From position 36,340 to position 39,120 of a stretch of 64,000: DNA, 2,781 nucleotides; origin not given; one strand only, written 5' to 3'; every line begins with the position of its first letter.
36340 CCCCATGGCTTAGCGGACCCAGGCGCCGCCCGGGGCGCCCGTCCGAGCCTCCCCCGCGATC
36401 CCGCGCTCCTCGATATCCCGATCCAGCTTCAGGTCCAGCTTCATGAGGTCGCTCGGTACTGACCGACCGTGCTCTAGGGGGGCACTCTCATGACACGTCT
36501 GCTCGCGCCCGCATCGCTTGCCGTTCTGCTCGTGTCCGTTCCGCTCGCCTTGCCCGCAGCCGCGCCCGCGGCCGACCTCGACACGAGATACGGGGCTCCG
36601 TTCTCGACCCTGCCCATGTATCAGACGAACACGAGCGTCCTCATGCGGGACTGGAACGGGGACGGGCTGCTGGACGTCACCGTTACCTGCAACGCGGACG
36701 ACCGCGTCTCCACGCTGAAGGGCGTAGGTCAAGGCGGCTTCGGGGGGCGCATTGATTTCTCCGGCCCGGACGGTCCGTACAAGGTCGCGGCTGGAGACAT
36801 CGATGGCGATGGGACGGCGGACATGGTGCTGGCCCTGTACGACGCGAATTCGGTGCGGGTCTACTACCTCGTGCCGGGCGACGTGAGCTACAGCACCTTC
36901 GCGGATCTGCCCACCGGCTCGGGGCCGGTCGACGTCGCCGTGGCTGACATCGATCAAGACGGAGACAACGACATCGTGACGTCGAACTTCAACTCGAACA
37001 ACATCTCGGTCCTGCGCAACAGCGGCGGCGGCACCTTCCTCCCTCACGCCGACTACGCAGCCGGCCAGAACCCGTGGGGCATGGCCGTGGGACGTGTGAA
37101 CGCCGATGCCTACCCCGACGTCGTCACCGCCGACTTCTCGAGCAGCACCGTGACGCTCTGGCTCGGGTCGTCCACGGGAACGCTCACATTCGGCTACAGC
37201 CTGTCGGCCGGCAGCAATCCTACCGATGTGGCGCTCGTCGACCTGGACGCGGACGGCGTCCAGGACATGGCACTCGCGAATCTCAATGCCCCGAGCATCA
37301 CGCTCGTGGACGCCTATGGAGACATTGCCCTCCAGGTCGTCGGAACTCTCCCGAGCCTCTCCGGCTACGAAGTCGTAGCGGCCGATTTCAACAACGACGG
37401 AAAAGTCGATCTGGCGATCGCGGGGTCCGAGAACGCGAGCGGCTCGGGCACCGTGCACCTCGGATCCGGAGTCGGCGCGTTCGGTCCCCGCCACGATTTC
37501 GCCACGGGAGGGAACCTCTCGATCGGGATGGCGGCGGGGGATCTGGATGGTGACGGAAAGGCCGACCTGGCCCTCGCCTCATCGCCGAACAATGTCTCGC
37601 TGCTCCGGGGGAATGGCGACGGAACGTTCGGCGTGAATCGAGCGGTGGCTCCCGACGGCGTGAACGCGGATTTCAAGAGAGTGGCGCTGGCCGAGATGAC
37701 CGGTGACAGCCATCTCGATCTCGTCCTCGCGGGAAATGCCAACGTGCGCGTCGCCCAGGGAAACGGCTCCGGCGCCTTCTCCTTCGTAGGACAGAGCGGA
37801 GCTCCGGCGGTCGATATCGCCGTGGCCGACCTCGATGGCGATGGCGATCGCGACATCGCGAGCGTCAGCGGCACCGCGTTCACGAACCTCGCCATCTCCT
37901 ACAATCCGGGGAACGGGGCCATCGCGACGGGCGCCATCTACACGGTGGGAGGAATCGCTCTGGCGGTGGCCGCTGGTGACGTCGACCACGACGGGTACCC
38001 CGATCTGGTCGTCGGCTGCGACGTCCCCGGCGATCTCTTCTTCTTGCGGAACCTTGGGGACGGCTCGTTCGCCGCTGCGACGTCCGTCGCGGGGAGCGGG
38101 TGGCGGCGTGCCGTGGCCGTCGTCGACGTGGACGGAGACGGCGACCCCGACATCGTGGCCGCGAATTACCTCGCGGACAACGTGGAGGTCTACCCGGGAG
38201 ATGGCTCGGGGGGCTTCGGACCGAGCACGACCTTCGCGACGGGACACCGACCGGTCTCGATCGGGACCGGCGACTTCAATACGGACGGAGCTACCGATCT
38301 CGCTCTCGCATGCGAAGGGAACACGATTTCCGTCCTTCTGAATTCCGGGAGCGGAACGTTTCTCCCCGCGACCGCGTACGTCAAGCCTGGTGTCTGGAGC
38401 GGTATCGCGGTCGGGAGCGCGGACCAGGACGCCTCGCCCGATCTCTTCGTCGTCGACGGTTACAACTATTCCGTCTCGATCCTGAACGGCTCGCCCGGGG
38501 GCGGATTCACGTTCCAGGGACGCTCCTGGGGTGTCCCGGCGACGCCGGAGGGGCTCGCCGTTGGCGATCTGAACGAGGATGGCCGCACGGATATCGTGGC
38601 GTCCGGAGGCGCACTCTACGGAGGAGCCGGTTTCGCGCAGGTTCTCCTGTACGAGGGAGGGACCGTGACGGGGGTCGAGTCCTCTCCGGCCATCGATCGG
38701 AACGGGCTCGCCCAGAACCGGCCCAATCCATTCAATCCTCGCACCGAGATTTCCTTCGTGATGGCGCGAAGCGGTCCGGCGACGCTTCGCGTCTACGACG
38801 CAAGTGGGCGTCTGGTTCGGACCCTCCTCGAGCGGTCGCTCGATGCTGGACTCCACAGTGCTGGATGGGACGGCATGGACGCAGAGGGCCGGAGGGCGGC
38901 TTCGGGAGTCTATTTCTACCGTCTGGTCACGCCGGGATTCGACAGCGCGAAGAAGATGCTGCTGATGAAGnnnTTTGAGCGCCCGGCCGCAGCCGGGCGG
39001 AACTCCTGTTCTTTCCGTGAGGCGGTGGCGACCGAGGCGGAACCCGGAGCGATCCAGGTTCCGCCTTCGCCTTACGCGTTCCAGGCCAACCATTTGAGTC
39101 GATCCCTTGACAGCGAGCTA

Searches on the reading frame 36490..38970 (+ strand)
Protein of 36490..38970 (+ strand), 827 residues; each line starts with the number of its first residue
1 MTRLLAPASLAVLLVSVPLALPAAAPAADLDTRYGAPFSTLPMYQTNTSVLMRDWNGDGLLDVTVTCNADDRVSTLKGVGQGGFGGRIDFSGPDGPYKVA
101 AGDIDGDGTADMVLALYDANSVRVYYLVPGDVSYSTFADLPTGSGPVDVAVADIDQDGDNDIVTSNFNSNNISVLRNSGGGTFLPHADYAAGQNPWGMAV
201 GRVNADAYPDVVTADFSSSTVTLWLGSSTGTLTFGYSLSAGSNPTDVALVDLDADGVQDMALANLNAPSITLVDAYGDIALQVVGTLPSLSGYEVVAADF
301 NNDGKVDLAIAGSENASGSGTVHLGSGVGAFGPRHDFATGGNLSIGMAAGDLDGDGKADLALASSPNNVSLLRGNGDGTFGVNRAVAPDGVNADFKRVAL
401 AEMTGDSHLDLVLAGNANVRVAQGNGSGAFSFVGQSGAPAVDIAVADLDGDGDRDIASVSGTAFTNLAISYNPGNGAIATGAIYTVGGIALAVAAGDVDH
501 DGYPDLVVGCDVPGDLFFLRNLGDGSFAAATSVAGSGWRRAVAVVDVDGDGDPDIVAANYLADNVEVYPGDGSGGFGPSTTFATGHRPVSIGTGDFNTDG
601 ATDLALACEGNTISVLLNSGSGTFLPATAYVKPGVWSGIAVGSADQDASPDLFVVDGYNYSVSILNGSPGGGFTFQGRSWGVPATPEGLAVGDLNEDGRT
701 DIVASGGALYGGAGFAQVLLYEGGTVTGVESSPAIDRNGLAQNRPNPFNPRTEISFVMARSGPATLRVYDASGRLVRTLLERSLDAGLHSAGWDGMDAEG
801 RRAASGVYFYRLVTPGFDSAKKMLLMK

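Call 76: search_protein_families(library=pfam, proteins=[window:36490-38970:+], max_evalue=0.00001)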
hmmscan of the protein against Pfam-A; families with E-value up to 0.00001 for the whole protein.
window:36490-38970:+ (827 aa): 3 families
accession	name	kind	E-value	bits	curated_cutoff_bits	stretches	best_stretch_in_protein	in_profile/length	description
PF13517.12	FG-GAP_3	-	6.1e-80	264.2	26.9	11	497-556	1-60/61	FG-GAP-like repeat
PF01839.29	FG-GAP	-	2.6e-33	113.8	22.1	0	492-509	4-21/37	FG-GAP repeat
PF13860.13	FlgD_ig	-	4.5e-10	39.8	27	1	763-809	24-70/79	FlgD Ig-like domain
